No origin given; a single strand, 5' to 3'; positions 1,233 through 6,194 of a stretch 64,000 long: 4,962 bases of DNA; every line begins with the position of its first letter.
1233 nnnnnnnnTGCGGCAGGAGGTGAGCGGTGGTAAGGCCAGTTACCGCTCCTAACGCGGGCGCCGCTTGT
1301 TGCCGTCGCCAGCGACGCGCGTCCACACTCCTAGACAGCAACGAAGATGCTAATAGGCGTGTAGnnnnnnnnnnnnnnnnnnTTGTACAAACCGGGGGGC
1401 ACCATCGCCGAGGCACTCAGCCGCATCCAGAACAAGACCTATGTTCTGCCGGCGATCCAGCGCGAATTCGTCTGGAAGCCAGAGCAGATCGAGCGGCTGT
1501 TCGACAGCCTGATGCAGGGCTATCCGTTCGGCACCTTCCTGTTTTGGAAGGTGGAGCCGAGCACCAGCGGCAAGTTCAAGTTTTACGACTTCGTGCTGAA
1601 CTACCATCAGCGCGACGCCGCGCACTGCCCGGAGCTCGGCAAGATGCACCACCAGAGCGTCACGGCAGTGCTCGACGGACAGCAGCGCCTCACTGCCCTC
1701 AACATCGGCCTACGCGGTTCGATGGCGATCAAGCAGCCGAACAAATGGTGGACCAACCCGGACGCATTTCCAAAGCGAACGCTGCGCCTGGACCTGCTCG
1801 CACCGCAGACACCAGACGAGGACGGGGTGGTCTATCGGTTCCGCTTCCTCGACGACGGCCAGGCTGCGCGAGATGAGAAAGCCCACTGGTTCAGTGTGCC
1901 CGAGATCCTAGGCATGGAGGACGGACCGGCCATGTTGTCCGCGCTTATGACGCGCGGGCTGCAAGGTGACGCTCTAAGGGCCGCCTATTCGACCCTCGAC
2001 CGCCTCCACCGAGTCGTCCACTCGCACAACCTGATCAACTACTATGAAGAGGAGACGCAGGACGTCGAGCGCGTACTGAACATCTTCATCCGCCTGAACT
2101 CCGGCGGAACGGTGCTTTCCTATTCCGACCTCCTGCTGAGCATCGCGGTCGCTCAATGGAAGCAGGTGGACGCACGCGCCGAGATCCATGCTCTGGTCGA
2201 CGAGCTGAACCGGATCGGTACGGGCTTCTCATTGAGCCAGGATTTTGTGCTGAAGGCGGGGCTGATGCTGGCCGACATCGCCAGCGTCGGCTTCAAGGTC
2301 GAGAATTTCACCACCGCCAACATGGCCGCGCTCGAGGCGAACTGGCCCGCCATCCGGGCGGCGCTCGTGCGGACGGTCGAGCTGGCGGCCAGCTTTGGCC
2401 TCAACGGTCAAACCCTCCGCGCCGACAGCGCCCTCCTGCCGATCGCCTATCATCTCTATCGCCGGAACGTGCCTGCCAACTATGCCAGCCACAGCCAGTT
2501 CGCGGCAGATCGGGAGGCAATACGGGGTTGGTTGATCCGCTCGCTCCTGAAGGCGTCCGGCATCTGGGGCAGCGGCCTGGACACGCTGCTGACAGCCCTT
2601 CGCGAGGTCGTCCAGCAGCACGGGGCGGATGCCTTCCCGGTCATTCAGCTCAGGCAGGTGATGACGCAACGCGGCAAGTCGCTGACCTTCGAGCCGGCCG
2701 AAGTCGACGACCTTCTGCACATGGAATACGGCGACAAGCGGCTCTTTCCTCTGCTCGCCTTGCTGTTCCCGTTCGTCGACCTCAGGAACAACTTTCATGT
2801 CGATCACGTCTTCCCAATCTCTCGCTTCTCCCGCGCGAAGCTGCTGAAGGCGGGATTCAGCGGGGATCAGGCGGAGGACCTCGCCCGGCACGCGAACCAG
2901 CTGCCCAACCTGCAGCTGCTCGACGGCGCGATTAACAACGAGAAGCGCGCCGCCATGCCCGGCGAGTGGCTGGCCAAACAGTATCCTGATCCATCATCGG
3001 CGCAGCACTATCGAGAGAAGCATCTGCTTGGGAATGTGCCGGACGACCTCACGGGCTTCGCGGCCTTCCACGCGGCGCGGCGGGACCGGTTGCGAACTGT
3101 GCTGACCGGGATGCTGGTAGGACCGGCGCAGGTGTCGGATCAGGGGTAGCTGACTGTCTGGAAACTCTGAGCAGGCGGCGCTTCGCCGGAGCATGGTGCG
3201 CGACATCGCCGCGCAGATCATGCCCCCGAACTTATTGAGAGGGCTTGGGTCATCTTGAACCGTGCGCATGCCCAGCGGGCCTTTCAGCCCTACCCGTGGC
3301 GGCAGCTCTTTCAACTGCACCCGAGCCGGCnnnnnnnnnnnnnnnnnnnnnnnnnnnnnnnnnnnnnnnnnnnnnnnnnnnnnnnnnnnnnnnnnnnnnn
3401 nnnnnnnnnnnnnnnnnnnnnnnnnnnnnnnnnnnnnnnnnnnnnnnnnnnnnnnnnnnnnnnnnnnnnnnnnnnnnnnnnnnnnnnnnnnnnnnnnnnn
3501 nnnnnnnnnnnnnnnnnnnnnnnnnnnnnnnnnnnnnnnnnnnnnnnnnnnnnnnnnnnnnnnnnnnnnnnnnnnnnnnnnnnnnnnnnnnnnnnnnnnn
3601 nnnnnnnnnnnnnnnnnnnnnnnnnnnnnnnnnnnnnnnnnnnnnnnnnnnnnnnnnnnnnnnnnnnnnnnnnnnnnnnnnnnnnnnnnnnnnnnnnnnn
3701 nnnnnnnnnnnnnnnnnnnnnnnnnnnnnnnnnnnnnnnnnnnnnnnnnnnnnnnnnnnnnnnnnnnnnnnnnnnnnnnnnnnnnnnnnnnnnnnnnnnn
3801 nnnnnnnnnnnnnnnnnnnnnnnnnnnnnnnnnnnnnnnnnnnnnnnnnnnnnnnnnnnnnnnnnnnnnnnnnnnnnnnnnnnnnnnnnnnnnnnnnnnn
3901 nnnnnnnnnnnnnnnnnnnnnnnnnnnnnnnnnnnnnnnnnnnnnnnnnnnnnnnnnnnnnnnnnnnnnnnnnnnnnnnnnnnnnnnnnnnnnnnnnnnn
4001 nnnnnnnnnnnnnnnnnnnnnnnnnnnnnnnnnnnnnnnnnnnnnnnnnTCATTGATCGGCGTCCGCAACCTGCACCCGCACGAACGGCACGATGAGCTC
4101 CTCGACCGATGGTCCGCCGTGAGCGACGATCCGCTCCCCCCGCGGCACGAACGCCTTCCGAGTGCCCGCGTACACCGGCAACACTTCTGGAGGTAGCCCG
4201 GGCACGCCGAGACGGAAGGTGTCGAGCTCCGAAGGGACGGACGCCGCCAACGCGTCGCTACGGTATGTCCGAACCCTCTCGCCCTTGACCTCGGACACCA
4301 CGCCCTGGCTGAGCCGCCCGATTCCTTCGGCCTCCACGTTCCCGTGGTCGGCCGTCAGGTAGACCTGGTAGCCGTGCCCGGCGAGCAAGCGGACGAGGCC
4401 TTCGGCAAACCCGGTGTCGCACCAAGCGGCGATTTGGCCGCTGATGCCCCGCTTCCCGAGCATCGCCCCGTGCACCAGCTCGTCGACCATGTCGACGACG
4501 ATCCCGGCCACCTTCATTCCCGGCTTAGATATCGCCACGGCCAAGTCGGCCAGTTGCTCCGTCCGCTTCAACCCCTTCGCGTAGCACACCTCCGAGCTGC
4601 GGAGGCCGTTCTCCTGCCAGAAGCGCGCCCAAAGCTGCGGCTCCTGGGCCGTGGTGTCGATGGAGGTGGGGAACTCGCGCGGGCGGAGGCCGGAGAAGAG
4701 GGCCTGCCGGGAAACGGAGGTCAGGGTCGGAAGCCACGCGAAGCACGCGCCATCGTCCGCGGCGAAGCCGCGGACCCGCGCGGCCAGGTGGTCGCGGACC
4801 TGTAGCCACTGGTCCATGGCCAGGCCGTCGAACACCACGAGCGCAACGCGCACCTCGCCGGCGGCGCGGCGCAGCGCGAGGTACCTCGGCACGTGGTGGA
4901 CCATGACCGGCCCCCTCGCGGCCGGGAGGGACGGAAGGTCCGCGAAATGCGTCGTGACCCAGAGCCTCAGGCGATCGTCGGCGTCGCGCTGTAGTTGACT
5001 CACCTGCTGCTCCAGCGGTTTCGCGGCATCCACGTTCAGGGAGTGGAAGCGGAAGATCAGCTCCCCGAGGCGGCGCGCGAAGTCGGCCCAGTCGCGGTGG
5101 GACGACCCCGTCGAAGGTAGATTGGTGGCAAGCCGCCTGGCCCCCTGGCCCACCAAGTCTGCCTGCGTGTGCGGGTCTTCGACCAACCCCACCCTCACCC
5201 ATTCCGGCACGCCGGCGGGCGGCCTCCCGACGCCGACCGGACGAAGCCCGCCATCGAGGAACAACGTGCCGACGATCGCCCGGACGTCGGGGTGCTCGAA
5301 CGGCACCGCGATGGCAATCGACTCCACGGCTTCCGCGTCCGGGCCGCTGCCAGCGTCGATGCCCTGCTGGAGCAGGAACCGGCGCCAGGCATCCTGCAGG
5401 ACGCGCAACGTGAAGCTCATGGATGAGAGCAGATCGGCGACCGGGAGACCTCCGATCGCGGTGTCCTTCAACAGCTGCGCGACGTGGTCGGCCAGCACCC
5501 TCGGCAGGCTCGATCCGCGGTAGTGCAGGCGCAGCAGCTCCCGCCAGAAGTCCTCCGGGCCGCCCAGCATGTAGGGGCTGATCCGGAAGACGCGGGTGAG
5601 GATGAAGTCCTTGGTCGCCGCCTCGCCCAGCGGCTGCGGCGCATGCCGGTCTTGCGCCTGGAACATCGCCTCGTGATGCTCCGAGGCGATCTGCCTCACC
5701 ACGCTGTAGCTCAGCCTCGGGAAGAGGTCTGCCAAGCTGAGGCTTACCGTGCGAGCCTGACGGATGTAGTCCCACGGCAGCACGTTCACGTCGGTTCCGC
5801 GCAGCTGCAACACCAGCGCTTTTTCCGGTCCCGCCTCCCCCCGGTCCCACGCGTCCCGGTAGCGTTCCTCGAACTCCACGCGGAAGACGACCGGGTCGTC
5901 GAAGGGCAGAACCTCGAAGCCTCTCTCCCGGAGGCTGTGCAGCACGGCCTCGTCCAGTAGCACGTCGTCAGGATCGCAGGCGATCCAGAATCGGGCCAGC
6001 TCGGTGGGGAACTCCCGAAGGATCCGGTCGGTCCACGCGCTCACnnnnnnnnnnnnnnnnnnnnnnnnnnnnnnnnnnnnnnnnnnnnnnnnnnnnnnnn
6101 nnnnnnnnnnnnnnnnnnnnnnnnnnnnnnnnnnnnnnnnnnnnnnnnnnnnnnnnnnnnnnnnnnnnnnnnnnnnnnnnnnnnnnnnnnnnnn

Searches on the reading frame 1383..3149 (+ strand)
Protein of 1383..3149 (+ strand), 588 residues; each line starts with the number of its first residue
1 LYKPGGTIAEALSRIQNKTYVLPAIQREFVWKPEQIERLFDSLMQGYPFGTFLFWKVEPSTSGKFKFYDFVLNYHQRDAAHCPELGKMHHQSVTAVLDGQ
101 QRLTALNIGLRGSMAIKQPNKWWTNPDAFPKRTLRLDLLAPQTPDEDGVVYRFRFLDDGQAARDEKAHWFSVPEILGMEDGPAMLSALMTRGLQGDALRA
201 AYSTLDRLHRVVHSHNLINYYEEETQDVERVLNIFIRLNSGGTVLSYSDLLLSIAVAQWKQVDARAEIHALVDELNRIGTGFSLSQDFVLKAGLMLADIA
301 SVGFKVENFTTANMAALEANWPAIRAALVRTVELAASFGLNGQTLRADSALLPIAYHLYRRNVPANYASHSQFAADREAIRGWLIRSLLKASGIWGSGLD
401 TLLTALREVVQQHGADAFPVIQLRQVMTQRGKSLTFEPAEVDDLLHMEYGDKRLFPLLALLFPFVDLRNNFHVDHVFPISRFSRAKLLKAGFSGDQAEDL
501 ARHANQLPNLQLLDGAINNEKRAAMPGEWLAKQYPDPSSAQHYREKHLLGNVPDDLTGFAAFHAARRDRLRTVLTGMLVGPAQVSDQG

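Call 109: search_protein_families(library=pfam, proteins=[window:1383-3149:+], max_evalue=0.00001)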
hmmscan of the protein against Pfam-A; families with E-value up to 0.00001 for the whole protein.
window:1383-3149:+ (588 aa): 1 family
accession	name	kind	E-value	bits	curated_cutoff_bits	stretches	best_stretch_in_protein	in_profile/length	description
PF03235.19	GmrSD_N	-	8.3e-30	104.8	33.2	1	9-253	2-196/199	GmrSD restriction endonuclease, N-terminal domain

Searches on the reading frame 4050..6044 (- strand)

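Call 7: search_protein_families(library=pfam, proteins=[window:4050-6044:-], max_evalue=0.001)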
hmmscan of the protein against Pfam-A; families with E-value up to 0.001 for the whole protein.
window:4050-6044:- (664 aa): 1 family
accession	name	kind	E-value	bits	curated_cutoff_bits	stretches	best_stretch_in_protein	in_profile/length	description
PF08665.17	PglZ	-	2.5e-23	83.4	25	1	399-572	2-175/179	PglZ domain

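Call 75: search_protein_families(library=padloc, proteins=[window:4050-6044:-], max_evalue=0.00001)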
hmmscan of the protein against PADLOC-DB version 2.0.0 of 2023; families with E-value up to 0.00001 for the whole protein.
window:4050-6044:- (664 aa): 4 families
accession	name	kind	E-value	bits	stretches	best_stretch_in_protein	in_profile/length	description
PDLC02558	PglZ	-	3.9e-220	730.5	1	1-658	1-662/666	PglZ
PDLC02556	PglZ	-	6e-126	419.6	1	8-658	6-638/641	PglZ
PDLC02555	PglZ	-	2.7e-18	63.9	1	399-657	367-611/613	PglZ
PDLC02565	PglZ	-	8.2e-07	25.7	1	395-595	479-677/910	PglZ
